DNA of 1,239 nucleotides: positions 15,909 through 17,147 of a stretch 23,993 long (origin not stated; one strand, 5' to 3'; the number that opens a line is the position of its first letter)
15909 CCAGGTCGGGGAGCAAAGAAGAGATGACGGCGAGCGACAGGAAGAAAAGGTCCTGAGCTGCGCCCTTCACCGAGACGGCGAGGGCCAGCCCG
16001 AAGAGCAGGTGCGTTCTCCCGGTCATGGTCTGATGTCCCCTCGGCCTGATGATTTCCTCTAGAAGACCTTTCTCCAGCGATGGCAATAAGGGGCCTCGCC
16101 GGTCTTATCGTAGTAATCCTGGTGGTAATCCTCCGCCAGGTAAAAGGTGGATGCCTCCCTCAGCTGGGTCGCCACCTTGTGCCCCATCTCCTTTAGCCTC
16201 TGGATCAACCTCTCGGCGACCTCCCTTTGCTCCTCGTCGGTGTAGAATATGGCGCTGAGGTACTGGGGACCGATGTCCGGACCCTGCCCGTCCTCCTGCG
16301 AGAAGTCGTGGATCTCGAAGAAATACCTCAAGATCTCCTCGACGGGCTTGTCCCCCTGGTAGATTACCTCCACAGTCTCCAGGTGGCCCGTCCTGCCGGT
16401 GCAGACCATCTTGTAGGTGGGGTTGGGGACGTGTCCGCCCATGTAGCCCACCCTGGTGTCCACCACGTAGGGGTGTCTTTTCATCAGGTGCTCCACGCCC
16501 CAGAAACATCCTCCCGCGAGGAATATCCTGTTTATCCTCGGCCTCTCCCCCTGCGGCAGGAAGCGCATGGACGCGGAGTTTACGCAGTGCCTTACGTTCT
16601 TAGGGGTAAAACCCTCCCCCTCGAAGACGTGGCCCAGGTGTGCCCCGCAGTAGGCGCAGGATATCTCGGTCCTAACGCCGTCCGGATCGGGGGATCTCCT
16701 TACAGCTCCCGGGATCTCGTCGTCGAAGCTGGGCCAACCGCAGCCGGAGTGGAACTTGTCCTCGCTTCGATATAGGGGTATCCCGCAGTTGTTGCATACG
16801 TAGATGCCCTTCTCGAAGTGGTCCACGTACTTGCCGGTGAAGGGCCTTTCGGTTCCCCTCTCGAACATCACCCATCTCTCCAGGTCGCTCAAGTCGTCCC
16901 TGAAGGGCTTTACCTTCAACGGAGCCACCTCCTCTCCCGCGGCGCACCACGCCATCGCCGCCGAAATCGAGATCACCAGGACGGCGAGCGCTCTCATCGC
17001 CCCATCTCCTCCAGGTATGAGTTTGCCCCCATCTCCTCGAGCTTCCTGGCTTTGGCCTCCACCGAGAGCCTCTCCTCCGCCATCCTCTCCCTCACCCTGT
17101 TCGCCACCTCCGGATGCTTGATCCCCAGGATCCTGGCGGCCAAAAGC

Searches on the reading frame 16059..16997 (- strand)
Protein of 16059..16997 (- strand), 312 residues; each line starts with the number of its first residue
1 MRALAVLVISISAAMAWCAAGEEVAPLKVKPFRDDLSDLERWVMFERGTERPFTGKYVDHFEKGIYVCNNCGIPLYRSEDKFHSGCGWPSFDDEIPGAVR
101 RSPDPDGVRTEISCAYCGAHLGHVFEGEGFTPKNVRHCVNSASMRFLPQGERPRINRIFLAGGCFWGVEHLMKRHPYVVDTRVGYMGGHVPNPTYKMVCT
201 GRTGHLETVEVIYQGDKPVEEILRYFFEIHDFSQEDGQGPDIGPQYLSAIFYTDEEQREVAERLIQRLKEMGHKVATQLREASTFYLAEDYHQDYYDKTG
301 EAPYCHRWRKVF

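Call 3: search_protein_families(library=pfam, proteins=[window:16059-16997:-], max_evalue=0.01)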
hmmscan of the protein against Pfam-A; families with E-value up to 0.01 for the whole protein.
window:16059-16997:- (312 aa): 2 families
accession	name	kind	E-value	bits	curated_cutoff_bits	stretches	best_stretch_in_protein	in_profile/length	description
PF01625.27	PMSR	-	5.7e-55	186.2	23.7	1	158-306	2-153/153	Peptide methionine sulfoxide reductase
PF01641.26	SelR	-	1.9e-42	144.3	24.9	1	36-147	1-115/116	SelR domain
